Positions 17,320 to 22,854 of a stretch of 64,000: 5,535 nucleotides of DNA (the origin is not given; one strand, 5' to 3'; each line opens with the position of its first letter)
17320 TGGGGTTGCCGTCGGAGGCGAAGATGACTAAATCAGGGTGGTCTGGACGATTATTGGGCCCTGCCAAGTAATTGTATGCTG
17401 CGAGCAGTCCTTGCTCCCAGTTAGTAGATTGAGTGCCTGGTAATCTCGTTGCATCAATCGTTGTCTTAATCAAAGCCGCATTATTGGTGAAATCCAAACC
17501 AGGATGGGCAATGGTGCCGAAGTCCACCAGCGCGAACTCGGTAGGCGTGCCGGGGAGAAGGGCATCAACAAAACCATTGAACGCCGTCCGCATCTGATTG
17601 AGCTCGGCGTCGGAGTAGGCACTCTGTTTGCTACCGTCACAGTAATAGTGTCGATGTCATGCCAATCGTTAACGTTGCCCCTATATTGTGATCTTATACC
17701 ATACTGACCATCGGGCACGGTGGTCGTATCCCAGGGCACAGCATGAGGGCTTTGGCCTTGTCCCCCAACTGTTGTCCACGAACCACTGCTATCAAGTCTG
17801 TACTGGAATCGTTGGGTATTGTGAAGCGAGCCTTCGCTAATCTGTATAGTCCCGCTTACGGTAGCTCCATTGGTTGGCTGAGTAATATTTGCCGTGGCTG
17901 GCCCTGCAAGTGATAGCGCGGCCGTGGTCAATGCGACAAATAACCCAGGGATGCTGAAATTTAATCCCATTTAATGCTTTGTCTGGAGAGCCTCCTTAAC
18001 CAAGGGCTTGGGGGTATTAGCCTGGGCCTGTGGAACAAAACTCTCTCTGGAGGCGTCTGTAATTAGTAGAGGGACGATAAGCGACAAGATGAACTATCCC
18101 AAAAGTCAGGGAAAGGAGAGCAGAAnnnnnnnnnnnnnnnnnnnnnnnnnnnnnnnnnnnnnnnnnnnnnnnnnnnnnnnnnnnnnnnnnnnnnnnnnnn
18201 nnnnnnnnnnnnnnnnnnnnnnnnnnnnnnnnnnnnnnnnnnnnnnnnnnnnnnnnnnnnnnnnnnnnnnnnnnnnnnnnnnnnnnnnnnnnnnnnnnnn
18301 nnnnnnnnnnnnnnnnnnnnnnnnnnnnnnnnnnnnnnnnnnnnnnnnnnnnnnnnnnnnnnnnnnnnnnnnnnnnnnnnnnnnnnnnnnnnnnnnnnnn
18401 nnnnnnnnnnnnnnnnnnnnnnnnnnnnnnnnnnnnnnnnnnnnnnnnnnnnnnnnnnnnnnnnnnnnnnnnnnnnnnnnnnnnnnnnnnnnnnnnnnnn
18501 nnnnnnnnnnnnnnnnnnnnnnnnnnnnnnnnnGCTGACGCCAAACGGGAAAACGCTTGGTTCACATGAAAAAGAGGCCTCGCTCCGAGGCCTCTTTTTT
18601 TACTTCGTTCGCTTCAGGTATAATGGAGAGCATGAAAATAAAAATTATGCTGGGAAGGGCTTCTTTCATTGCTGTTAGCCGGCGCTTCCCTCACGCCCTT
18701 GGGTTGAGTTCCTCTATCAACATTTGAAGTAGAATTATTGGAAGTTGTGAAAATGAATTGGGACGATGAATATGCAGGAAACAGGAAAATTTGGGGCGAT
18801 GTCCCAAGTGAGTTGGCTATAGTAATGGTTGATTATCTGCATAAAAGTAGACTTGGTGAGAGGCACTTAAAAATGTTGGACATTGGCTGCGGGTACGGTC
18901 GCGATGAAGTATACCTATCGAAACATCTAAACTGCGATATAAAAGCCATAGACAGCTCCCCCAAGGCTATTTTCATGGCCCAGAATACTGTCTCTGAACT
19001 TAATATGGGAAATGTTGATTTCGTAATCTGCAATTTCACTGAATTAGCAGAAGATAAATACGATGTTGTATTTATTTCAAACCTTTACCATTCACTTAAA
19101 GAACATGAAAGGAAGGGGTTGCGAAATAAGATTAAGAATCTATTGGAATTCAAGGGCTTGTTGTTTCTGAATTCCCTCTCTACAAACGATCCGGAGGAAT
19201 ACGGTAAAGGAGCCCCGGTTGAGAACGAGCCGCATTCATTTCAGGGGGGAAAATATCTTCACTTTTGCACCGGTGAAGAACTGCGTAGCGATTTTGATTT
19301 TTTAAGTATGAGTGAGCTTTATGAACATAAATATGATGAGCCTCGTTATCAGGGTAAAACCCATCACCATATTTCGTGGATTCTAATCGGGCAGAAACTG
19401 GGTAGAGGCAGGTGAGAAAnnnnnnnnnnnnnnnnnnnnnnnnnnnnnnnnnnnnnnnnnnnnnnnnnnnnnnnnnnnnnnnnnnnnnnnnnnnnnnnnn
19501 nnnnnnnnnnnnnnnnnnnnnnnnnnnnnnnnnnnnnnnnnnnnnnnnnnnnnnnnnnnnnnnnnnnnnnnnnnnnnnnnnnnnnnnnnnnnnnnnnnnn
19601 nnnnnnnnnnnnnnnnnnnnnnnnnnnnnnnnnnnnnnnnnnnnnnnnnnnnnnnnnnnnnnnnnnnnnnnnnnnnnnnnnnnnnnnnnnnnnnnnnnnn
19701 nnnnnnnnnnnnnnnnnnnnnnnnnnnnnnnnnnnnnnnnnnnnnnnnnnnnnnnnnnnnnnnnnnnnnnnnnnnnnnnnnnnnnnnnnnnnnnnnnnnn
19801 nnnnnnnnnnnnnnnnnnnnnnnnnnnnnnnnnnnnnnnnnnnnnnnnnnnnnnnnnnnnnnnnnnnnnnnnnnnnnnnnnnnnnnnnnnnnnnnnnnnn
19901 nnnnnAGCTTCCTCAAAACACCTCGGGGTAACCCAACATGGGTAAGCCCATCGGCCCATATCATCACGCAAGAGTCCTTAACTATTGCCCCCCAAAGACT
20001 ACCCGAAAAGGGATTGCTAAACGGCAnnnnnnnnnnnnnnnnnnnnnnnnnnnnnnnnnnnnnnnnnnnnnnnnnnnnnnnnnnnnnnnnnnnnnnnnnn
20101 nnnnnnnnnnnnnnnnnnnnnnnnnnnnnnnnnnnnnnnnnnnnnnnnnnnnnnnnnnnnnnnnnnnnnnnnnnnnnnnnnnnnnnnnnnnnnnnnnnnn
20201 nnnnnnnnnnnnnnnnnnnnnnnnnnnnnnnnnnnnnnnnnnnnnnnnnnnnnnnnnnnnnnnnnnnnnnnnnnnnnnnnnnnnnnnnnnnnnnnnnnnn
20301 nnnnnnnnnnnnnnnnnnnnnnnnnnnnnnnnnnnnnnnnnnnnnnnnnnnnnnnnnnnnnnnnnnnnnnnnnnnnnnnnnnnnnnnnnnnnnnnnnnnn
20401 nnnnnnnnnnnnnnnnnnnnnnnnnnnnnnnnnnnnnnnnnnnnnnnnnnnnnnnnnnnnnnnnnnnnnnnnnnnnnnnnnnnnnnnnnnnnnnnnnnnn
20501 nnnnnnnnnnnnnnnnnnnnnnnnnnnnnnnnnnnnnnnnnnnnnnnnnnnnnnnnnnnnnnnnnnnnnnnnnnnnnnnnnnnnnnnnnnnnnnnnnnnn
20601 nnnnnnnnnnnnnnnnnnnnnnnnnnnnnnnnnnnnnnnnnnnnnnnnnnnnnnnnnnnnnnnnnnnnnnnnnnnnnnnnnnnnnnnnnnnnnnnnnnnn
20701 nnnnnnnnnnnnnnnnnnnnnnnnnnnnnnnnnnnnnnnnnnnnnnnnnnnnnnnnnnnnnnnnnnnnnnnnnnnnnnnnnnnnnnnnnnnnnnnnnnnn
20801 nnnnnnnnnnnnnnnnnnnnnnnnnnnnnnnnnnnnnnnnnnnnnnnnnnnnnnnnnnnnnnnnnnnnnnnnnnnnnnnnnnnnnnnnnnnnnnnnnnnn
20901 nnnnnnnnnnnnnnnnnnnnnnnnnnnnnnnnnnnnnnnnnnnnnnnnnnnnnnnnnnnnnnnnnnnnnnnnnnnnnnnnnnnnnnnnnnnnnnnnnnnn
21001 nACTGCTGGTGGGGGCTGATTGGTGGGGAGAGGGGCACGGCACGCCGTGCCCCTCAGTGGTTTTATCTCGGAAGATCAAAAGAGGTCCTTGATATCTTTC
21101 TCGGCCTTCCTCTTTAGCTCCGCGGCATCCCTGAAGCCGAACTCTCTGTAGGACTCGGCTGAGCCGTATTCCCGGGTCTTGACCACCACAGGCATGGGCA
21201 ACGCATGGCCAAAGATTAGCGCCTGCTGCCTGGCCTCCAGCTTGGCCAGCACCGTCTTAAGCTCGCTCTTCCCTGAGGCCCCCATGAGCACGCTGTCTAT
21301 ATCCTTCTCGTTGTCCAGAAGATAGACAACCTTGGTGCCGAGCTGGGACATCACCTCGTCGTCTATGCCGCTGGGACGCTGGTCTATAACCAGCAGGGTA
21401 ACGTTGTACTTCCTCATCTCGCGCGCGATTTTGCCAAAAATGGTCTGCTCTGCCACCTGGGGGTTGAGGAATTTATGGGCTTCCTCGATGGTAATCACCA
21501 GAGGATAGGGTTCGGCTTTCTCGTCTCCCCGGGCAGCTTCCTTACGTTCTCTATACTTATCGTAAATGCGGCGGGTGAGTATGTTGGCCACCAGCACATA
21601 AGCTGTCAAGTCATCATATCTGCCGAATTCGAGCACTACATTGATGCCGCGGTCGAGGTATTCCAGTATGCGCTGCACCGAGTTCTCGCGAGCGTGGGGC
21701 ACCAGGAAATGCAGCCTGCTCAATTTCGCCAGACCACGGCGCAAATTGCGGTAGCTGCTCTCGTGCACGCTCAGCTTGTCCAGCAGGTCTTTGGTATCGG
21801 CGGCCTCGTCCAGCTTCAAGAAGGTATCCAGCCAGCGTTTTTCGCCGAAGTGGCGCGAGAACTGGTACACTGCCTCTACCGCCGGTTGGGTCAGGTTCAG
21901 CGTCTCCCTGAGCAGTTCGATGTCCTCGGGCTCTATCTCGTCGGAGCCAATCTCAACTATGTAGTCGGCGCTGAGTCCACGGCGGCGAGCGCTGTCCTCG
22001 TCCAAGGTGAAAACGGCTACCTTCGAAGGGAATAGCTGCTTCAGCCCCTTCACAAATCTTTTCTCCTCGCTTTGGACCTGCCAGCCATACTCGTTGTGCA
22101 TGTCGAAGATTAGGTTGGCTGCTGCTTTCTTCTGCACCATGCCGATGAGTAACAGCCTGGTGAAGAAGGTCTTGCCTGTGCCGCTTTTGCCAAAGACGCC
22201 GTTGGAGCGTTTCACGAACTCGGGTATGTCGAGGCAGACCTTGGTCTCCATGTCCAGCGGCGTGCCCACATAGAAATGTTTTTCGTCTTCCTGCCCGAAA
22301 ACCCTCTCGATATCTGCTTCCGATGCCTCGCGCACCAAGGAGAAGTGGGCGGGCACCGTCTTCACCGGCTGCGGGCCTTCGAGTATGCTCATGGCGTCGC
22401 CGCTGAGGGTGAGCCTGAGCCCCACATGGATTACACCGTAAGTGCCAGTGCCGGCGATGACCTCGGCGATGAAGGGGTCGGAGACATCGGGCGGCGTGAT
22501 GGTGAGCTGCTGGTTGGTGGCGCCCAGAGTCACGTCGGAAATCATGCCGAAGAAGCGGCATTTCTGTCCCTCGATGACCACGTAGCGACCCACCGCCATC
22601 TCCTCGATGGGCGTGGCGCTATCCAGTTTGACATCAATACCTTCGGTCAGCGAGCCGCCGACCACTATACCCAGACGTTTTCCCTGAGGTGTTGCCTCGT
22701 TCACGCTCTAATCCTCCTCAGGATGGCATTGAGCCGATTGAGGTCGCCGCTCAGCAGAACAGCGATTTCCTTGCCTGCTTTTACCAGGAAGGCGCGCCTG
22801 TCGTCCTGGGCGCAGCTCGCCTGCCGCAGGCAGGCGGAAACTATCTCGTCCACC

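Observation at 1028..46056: Dispersed hairpin-rich intergenic repeat family (8 copies in 64 kb)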

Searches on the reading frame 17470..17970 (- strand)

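Call 24: search_protein_families(library=pfam, proteins=[window:17470-17970:-], max_evalue=0.01)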
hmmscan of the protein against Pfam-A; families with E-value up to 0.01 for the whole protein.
window:17470-17970:- (166 aa): 1 family
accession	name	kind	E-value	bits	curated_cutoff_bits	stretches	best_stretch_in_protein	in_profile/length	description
PF17957.7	Big_7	-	0.0015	19.6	24.1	1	26-92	2-68/70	Bacterial Ig domain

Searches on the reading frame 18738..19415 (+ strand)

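Call 24: search_protein_families(library=pfam, proteins=[window:18738-19415:+], max_evalue=0.01)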
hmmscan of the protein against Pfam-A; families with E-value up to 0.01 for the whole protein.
window:18738-19415:+ (225 aa): 10 families
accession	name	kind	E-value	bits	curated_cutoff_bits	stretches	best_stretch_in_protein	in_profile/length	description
PF13847.12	Methyltransf_31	-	2.2e-13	50.6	27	1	43-149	4-114/145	Methyltransferase domain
PF13649.12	Methyltransf_25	-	2.4e-13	51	27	1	47-138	2-95/97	Methyltransferase domain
PF08241.18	Methyltransf_11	-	5.9e-10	40.1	21.2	1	47-143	1-94/95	Methyltransferase domain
PF08242.18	Methyltransf_12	-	1e-09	39.4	30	1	47-138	1-94/98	Methyltransferase domain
PF13489.12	Methyltransf_23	-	1.3e-07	31.9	27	1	40-166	20-139/164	Methyltransferase domain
PF05175.20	MTS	-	5.4e-07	29.8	23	1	33-113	26-104/170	Methyltransferase small domain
PF03848.20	TehB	-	6.4e-07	29.4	20.4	1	45-135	33-123/193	Tellurite resistance protein TehB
PF02353.26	CMAS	-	4.9e-06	26.5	27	1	44-155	64-175/273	Mycolic acid cyclopropane synthetase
PF01739.24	CheR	-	0.00019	21.3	27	0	88-144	115-173/195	CheR methyltransferase, SAM binding domain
PF01209.24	Ubie_methyltran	-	0.0011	18.8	20.1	1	39-115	44-124/233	ubiE/COQ5 methyltransferase family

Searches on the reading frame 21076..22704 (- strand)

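Call 24: search_protein_families(library=pfam, proteins=[window:21076-22704:-], max_evalue=0.01)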
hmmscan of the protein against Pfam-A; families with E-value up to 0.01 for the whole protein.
window:21076-22704:- (542 aa): 4 families
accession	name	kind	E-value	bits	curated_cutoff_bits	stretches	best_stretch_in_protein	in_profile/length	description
PF01935.23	DUF87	-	1.9e-32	113.6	23.2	1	145-380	2-220/220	Helicase HerA, central domain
PF09378.16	HAS-barrel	-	0.00016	22.1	25.2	1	12-66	2-50/90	HAS barrel domain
PF13401.12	AAA_22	-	0.0035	18.1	27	0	170-258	10-64/130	AAA domain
PF12846.13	AAA_10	-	0.0045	16.5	27.5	0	403-470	243-310/362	AAA-like domain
